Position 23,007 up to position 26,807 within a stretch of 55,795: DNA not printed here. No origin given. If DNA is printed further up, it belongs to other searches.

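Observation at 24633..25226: Histidine-phosphatase (PGM-like) domain inserted inside isoleucyl-tRNA synthetase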

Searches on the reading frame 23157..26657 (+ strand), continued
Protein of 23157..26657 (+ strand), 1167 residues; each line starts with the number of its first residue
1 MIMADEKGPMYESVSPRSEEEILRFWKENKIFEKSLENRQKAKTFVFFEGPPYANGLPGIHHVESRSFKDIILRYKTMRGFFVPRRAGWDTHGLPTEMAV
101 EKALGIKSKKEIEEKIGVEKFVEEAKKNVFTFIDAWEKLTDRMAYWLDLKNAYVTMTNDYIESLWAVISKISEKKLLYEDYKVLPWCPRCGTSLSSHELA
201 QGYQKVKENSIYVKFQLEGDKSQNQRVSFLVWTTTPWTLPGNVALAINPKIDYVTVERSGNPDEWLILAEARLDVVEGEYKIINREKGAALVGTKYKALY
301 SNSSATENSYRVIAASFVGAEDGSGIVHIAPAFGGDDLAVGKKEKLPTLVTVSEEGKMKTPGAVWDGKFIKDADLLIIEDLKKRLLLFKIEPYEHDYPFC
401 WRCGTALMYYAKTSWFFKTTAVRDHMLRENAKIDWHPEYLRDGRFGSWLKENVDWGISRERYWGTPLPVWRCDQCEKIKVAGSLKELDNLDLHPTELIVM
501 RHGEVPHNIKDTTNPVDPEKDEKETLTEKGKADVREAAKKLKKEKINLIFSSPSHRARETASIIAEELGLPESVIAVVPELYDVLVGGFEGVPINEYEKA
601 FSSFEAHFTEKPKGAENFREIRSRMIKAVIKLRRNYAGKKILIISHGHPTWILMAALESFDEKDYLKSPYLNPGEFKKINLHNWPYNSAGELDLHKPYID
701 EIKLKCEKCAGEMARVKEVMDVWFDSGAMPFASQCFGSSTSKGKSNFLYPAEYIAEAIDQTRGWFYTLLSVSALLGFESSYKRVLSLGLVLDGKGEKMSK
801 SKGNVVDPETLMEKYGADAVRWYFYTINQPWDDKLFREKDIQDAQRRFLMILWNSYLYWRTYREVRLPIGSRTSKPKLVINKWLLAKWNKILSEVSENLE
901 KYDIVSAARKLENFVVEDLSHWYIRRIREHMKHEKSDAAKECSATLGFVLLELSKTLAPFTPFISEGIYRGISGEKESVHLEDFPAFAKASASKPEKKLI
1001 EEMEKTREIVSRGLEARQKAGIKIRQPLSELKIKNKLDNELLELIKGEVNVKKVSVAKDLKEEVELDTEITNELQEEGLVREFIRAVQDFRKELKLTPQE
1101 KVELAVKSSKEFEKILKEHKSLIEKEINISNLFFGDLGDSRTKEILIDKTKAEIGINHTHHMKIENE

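Call 5: find_homologous_proteins(query=window:23157-26657:+, max_evalue=1e-10)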
Query window:23157-26657:+ (1167 aa): 8000 proteins with E <= 1e-10 among 8000 candidates; the best 120 are listed.
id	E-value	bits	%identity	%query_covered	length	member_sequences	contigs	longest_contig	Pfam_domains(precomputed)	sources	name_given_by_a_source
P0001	0.0e+0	2664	100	100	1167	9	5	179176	PF09334.18,PF08264.20,PF00133.29,PF19302.5,PF00300.28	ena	-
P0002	0.0e+0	2058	78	99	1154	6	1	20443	PF09334.18,PF08264.20,PF01921.25,PF00133.29,PF19302.5,PF00300.28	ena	-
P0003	0.0e+0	2057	78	100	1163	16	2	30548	PF09334.18,PF08264.20,PF00133.29,PF19302.5,PF00300.28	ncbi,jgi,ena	-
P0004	0.0e+0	1984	75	99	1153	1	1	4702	PF09334.18,PF08264.20,PF00133.29,PF19302.5,PF00300.28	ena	-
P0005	0.0e+0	1798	68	100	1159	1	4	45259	PF09334.18,PF08264.20,PF00133.29,PF19302.5,PF00300.28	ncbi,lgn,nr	ncbi:class I tRNA ligase family protein [Candidatus Giovannonibacteria bacterium]|nr:class I tRNA li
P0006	0.0e+0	1797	69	99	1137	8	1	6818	PF09334.18,PF08264.20,PF00133.29,PF19302.5,PF00300.28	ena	-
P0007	0.0e+0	1773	66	100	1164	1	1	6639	PF09334.18,PF08264.20,PF00133.29,PF19302.5,PF00300.28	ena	-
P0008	0.0e+0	1764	68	99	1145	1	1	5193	PF09334.18,PF08264.20,PF00133.29,PF19302.5,PF00300.28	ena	-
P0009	0.0e+0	1732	66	99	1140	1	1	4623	PF09334.18,PF08264.20,PF00133.29,PF19302.5,PF00300.28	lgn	-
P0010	0.0e+0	1719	66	99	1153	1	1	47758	PF09334.18,PF08264.20,PF00133.29,PF19302.5,PF00300.28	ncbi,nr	ncbi:MAG: class I tRNA ligase family protein [bacterium]|nr:class I tRNA ligase family protein [bact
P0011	0.0e+0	1695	69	92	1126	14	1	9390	PF09334.18,PF08264.20,PF00133.29,PF00300.28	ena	-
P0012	0.0e+0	1693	64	99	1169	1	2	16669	PF09334.18,PF08264.20,PF00133.29,PF19302.5,PF00300.28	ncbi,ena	-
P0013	0.0e+0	1655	65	99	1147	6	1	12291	PF09334.18,PF08264.20,PF00133.29,PF19302.5,PF00300.28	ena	-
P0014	0.0e+0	1626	61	99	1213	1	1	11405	PF09334.18,PF08264.20,PF00133.29,PF19302.5,PF00300.28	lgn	-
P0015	0.0e+0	1570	60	99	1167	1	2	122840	PF09334.18,PF08264.20,PF00133.29,PF19302.5,PF00300.28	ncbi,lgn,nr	ncbi:class I tRNA ligase family protein [Candidatus Giovannonibacteria bacterium]|nr:class I tRNA li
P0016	0.0e+0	1547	59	99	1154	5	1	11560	PF09334.18,PF08264.20,PF00133.29,PF19302.5,PF00300.28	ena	-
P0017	0.0e+0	1536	60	99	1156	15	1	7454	PF09334.18,PF08264.20,PF00133.29,PF19302.5,PF00300.28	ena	-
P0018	0.0e+0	1449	56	99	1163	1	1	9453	PF09334.18,PF08264.20,PF00133.29,PF19302.5,PF00300.28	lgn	-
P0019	0.0e+0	1410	57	98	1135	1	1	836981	PF09334.18,PF08264.20,PF00133.29,PF19302.5,PF00300.28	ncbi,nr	ncbi:MAG: class I tRNA ligase family protein [Candidatus Niyogibacteria bacterium]|nr:MAG: class I t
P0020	0.0e+0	1376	55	96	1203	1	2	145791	PF09334.18,PF08264.20,PF00133.29,PF19302.5,PF00300.28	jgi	jgi:isoleucyl-tRNA synthetase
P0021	0.0e+0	1363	55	96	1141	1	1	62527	PF09334.18,PF08264.20,PF00133.29,PF19302.5,PF00300.28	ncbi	-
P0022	0.0e+0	1362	54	96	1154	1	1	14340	PF09334.18,PF08264.20,PF00133.29,PF19302.5,PF00300.28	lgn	-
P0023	0.0e+0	1360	54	96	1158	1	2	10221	PF09334.18,PF08264.20,PF00133.29,PF19302.5,PF00300.28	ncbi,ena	ncbi:MAG: class I tRNA ligase family protein [Patescibacteria group bacterium]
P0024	0.0e+0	1351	55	96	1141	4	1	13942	PF09334.18,PF08264.20,PF00133.29,PF19302.5,PF00300.28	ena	-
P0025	0.0e+0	1348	55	96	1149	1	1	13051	PF09334.18,PF08264.20,PF00133.29,PF19302.5,PF00300.28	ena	-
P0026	0.0e+0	1345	53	98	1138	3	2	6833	PF09334.18,PF08264.20,PF00133.29,PF19302.5,PF00300.28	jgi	-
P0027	0.0e+0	1342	54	96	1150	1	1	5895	PF09334.18,PF08264.20,PF01921.25,PF00133.29,PF19302.5,PF00300.28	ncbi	-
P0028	0.0e+0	1342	54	96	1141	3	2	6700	PF09334.18,PF08264.20,PF00133.29,PF19302.5,PF00300.28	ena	-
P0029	0.0e+0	1339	55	95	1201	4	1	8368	PF09334.18,PF08264.20,PF00133.29,PF19302.5,PF00300.28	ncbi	-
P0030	0.0e+0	1339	53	96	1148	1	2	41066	PF09334.18,PF08264.20,PF00133.29,PF19302.5,PF00300.28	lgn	-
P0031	0.0e+0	1332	53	96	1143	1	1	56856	PF09334.18,PF08264.20,PF01921.25,PF00133.29,PF19302.5,PF00300.28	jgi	-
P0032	0.0e+0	1325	54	94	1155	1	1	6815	PF09334.18,PF08264.20,PF00133.29,PF19302.5,PF00300.28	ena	-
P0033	0.0e+0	1316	54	96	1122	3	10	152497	PF09334.18,PF08264.20,PF00133.29,PF19302.5,PF00300.28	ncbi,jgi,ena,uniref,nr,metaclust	ncbi:MAG: hypothetical protein A2931_03625 [Candidatus Niyogibacteria bacterium RIFCSPLOWO2_01_FULL_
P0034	0.0e+0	1312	53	97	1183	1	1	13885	PF09334.18,PF08264.20,PF00133.29,PF19302.5,PF00300.28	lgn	-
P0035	0.0e+0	1310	55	93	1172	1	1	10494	PF09334.18,PF08264.20,PF00133.29,PF19302.5,PF00300.28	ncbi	ncbi:MAG: class I tRNA ligase family protein [Candidatus Tagabacteria bacterium]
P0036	0.0e+0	1309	52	96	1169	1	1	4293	PF09334.18,PF08264.20,PF00133.29,PF19302.5,PF00300.28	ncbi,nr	ncbi:MAG: class I tRNA ligase family protein [Candidatus Niyogibacteria bacterium]|nr:class I tRNA l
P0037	0.0e+0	1299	53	96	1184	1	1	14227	PF09334.18,PF08264.20,PF00133.29,PF19302.5,PF00300.28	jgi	jgi:isoleucyl-tRNA synthetase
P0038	0.0e+0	1297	53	96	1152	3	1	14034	PF09334.18,PF08264.20,PF01921.25,PF00133.29,PF19302.5,PF00300.28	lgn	-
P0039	0.0e+0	1295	52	96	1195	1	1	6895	PF09334.18,PF01406.26,PF08264.20,PF00133.29,PF19302.5,PF00300.28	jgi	jgi:isoleucyl-tRNA synthetase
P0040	0.0e+0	1294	52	96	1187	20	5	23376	PF09334.18,PF08264.20,PF00133.29,PF19302.5,PF00300.28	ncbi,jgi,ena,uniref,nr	ncbi:MAG: isoleucine--tRNA ligase [Candidatus Tagabacteria bacterium CG03_land_8_20_14_0_80_41_22]|u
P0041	0.0e+0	1288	53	96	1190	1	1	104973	PF09334.18,PF08264.20,PF00133.29,PF19302.5,PF00300.28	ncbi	-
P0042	0.0e+0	1288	54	93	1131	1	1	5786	PF09334.18,PF08264.20,PF00133.29,PF19302.5,PF00300.28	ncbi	-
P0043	0.0e+0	1287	52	96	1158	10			PF09334.18,PF08264.20,PF01921.25,PF00133.29,PF19302.5,PF00300.28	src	-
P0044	0.0e+0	1271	50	98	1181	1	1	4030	PF09334.18,PF08264.20,PF00133.29,PF19302.5,PF00300.28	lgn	-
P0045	0.0e+0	1267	51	95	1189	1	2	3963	PF09334.18,PF08264.20,PF00133.29,PF19302.5,PF00300.28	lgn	-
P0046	0.0e+0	1260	51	99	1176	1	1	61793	PF09334.18,PF08264.20,PF00133.29,PF19302.5,PF00300.28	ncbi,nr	ncbi:MAG: class I tRNA ligase family protein [bacterium]|nr:class I tRNA ligase family protein [bact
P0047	0.0e+0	1257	53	94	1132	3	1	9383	PF09334.18,PF08264.20,PF01921.25,PF00133.29,PF19302.5,PF00300.28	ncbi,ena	-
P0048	0.0e+0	1249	52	96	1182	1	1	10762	PF09334.18,PF08264.20,PF00133.29,PF19302.5,PF00300.28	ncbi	-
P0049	0.0e+0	1243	51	96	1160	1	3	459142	PF09334.18,PF08264.20,PF00133.29,PF19302.5,PF00300.28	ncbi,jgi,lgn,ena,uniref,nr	ncbi:MAG: isoleucine--tRNA ligase [Candidatus Niyogibacteria bacterium CG10_big_fil_rev_8_21_14_0_10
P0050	0.0e+0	1240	54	87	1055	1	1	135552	PF09334.18,PF08264.20,PF00133.29,PF00300.28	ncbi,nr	ncbi:MAG: class I tRNA ligase family protein [Candidatus Niyogibacteria bacterium]|nr:class I tRNA l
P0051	0.0e+0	1238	51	96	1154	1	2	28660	PF09334.18,PF08264.20,PF00133.29,PF19302.5,PF00300.28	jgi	jgi:isoleucyl-tRNA synthetase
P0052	0.0e+0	1236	51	96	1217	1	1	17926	PF09334.18,PF08264.20,PF00133.29,PF19302.5,PF00300.28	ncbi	-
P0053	0.0e+0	1232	50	96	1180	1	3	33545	PF09334.18,PF08264.20,PF00133.29,PF19302.5,PF00300.28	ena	-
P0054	0.0e+0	1220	51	97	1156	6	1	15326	PF09334.18,PF08264.20,PF00133.29,PF19302.5,PF00300.28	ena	-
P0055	0.0e+0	1218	50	96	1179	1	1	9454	PF09334.18,PF08264.20,PF00133.29,PF19302.5,PF00300.28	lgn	-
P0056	0.0e+0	1216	49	98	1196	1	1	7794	PF09334.18,PF08264.20,PF00133.29,PF19302.5,PF00300.28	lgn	-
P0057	0.0e+0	1210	51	96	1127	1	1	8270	PF09334.18,PF08264.20,PF00133.29,PF19302.5,PF00300.28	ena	-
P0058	0.0e+0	1203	50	96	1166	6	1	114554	PF09334.18,PF08264.20,PF00133.29,PF19302.5,PF00300.28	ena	-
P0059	0.0e+0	1202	48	96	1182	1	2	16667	PF09334.18,PF08264.20,PF00133.29,PF19302.5,PF00300.28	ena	-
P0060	0.0e+0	1202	51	96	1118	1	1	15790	PF09334.18,PF08264.20,PF01921.25,PF00133.29,PF19302.5,PF00300.28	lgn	-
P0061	0.0e+0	1199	48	99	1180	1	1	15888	PF09334.18,PF08264.20,PF00133.29,PF19302.5,PF00300.28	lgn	-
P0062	0.0e+0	1199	49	96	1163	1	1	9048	PF09334.18,PF08264.20,PF00133.29,PF19302.5,PF00300.28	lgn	-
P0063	0.0e+0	1198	51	96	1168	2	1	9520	PF09334.18,PF08264.20,PF00133.29,PF19302.5,PF00300.28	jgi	jgi:isoleucyl-tRNA synthetase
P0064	0.0e+0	1197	51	95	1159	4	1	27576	PF09334.18,PF08264.20,PF00133.29,PF19302.5,PF00300.28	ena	-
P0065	0.0e+0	1196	51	96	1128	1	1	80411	PF09334.18,PF08264.20,PF01921.25,PF00133.29,PF19302.5,PF00300.28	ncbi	ncbi:class I tRNA ligase family protein [Patescibacteria group bacterium]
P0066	0.0e+0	1196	50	96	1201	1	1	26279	PF09334.18,PF08264.20,PF00133.29,PF19302.5,PF00300.28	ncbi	-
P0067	0.0e+0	1194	48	96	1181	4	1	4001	PF09334.18,PF08264.20,PF00133.29,PF19302.5,PF00300.28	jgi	-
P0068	0.0e+0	1192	50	97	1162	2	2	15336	PF09334.18,PF01406.26,PF08264.20,PF00133.29,PF19302.5,PF00300.28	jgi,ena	-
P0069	0.0e+0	1192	50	95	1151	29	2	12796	PF09334.18,PF08264.20,PF00133.29,PF19302.5,PF00300.28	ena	-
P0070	0.0e+0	1190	64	41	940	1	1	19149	PF09334.18,PF08264.20,PF00133.29,PF19302.5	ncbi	ncbi:MAG: isoleucine--tRNA ligase [Patescibacteria group bacterium]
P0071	0.0e+0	1190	49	96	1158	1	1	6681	PF09334.18,PF08264.20,PF00133.29,PF19302.5,PF00300.28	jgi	jgi:isoleucyl-tRNA synthetase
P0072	0.0e+0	1189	49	98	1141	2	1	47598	PF09334.18,PF08264.20,PF00133.29,PF19302.5,PF00300.28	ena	-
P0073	0.0e+0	1189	50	96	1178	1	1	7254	PF09334.18,PF08264.20,PF00133.29,PF19302.5,PF00300.28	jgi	jgi:isoleucyl-tRNA synthetase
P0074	0.0e+0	1188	50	96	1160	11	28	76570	PF09334.18,PF01406.26,PF08264.20,PF00133.29,PF19302.5,PF00300.28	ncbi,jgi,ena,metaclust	metaclust:\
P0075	0.0e+0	1187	51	95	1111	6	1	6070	PF09334.18,PF01406.26,PF08264.20,PF00133.29,PF19302.5,PF00300.28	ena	-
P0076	0.0e+0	1186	49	95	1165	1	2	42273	PF09334.18,PF08264.20,PF00133.29,PF19302.5,PF00300.28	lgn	-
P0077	0.0e+0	1186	50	96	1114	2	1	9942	PF09334.18,PF01406.26,PF08264.20,PF00133.29,PF19302.5,PF00300.28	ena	-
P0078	0.0e+0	1185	50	95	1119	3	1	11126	PF09334.18,PF08264.20,PF00133.29,PF19302.5,PF00300.28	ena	-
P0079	0.0e+0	1185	49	98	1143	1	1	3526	PF09334.18,PF08264.20,PF00133.29,PF19302.5,PF00300.28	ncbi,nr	ncbi:class I tRNA ligase family protein [Patescibacteria group bacterium]|nr:class I tRNA ligase fam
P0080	0.0e+0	1183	49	97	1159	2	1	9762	PF09334.18,PF08264.20,PF00133.29,PF19302.5,PF00300.28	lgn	-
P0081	0.0e+0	1182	48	96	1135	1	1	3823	PF09334.18,PF08264.20,PF00133.29,PF19302.5,PF00300.28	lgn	-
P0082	0.0e+0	1182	49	96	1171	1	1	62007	PF09334.18,PF08264.20,PF01921.25,PF00133.29,PF19302.5,PF00300.28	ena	-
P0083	0.0e+0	1181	48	96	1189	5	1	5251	PF09334.18,PF08264.20,PF00133.29,PF19302.5,PF00300.28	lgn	-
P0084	0.0e+0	1181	48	97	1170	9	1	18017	PF09334.18,PF08264.20,PF00133.29,PF19302.5,PF00300.28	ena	-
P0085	0.0e+0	1180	50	95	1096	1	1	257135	PF09334.18,PF01406.26,PF08264.20,PF00133.29,PF19302.5,PF00300.28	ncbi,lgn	-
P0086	0.0e+0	1180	49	96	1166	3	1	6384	PF09334.18,PF08264.20,PF01921.25,PF00133.29,PF19302.5,PF00300.28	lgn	-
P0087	0.0e+0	1178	48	95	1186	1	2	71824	PF09334.18,PF08264.20,PF00133.29,PF19302.5,PF00300.28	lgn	-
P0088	0.0e+0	1178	49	96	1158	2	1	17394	PF09334.18,PF08264.20,PF00133.29,PF19302.5,PF00300.28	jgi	-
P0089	0.0e+0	1178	50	95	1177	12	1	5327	PF09334.18,PF08264.20,PF00133.29,PF19302.5,PF00300.28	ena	-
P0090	0.0e+0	1177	50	96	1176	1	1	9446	PF09334.18,PF08264.20,PF00133.29,PF19302.5,PF00300.28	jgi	jgi:isoleucyl-tRNA synthetase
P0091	0.0e+0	1177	50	96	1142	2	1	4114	PF09334.18,PF08264.20,PF00133.29,PF19302.5,PF00300.28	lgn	-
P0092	0.0e+0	1177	49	95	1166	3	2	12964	PF09334.18,PF08264.20,PF01921.25,PF00133.29,PF19302.5,PF00300.28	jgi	-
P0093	0.0e+0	1176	50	96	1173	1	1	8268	PF09334.18,PF08264.20,PF00133.29,PF19302.5,PF00300.28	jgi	jgi:isoleucyl-tRNA synthetase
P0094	0.0e+0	1175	50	95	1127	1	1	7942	PF09334.18,PF08264.20,PF00133.29,PF19302.5,PF00300.28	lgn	-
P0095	0.0e+0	1175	48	96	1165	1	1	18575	PF09334.18,PF08264.20,PF00133.29,PF19302.5,PF00300.28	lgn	-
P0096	0.0e+0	1175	50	98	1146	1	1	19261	PF09334.18,PF08264.20,PF01921.25,PF00133.29,PF19302.5,PF00300.28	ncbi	ncbi:class I tRNA ligase family protein [Patescibacteria group bacterium]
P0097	0.0e+0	1174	50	96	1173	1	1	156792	PF09334.18,PF08264.20,PF00133.29,PF19302.5,PF00300.28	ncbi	-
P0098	0.0e+0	1174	50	96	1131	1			PF09334.18,PF01406.26,PF08264.20,PF00133.29,PF19302.5,PF00300.28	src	-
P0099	0.0e+0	1174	50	98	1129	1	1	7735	PF09334.18,PF08264.20,PF00133.29,PF19302.5,PF00300.28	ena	-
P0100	0.0e+0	1174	50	96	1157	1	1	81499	PF09334.18,PF01406.26,PF08264.20,PF00133.29,PF19302.5,PF00300.28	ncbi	-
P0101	0.0e+0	1173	50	97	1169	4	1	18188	PF09334.18,PF08264.20,PF00133.29,PF19302.5,PF00300.28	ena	-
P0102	0.0e+0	1172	49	96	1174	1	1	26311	PF09334.18,PF08264.20,PF00133.29,PF19302.5,PF00300.28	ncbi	-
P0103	0.0e+0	1170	49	96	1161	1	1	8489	PF09334.18,PF08264.20,PF00133.29,PF19302.5,PF00300.28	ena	-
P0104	0.0e+0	1169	50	96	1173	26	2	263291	PF09334.18,PF08264.20,PF00133.29,PF19302.5,PF00300.28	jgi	jgi:isoleucyl-tRNA synthetase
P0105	0.0e+0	1169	49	96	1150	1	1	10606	PF09334.18,PF08264.20,PF00133.29,PF19302.5,PF00300.28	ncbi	-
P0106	0.0e+0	1169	49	97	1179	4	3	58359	PF09334.18,PF08264.20,PF00133.29,PF19302.5,PF00300.28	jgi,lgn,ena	-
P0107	0.0e+0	1169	49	97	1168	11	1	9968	PF09334.18,PF01406.26,PF08264.20,PF01921.25,PF00133.29,PF19302.5,PF00300.28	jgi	-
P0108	0.0e+0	1168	48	98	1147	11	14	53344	PF09334.18,PF08264.20,PF00133.29,PF19302.5,PF00300.28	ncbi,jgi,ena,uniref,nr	ncbi:MAG: isoleucine--tRNA ligase [Candidatus Wildermuthbacteria bacterium RIFCSPLOWO2_01_FULL_48_35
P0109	0.0e+0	1168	49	95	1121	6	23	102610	PF09334.18,PF08264.20,PF00133.29,PF19302.5,PF00300.28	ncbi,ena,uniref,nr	ncbi:MAG: Isoleucine-tRNA ligase [Candidatus Giovannonibacteria bacterium GW2011_GWC2_44_9]|uniref:i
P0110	0.0e+0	1168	50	95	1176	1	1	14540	PF09334.18,PF08264.20,PF00133.29,PF19302.5,PF00300.28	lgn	-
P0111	0.0e+0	1168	50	95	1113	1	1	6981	PF09334.18,PF08264.20,PF13603.13,PF00133.29,PF19302.5,PF00300.28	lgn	-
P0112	0.0e+0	1167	53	85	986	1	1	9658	PF09334.18,PF08264.20,PF00133.29,PF00300.28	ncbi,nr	ncbi:MAG: class I tRNA ligase family protein, partial [Candidatus Niyogibacteria bacterium]|nr:class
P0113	0.0e+0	1166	48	98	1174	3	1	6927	PF09334.18,PF08264.20,PF00133.29,PF19302.5,PF00300.28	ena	-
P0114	0.0e+0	1166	50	96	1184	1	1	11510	PF09334.18,PF08264.20,PF01921.25,PF00133.29,PF19302.5,PF00300.28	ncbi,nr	ncbi:MAG: class I tRNA ligase family protein [Patescibacteria group bacterium]|nr:class I tRNA ligas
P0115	0.0e+0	1166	49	96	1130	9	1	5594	PF09334.18,PF08264.20,PF00133.29,PF19302.5,PF00300.28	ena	-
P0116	0.0e+0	1165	51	96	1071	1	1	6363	PF09334.18,PF01406.26,PF08264.20,PF00133.29,PF19302.5,PF00300.28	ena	-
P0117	0.0e+0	1165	49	96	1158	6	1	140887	PF09334.18,PF08264.20,PF00133.29,PF19302.5,PF00300.28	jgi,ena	-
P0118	0.0e+0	1164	48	98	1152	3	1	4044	PF09334.18,PF08264.20,PF00133.29,PF19302.5,PF00300.28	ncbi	-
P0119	0.0e+0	1163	48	96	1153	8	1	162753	PF09334.18,PF08264.20,PF00133.29,PF19302.5,PF00300.28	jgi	jgi:isoleucyl-tRNA synthetase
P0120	0.0e+0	1163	48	95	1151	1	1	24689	PF09334.18,PF08264.20,PF00133.29,PF19302.5,PF00300.28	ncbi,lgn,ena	-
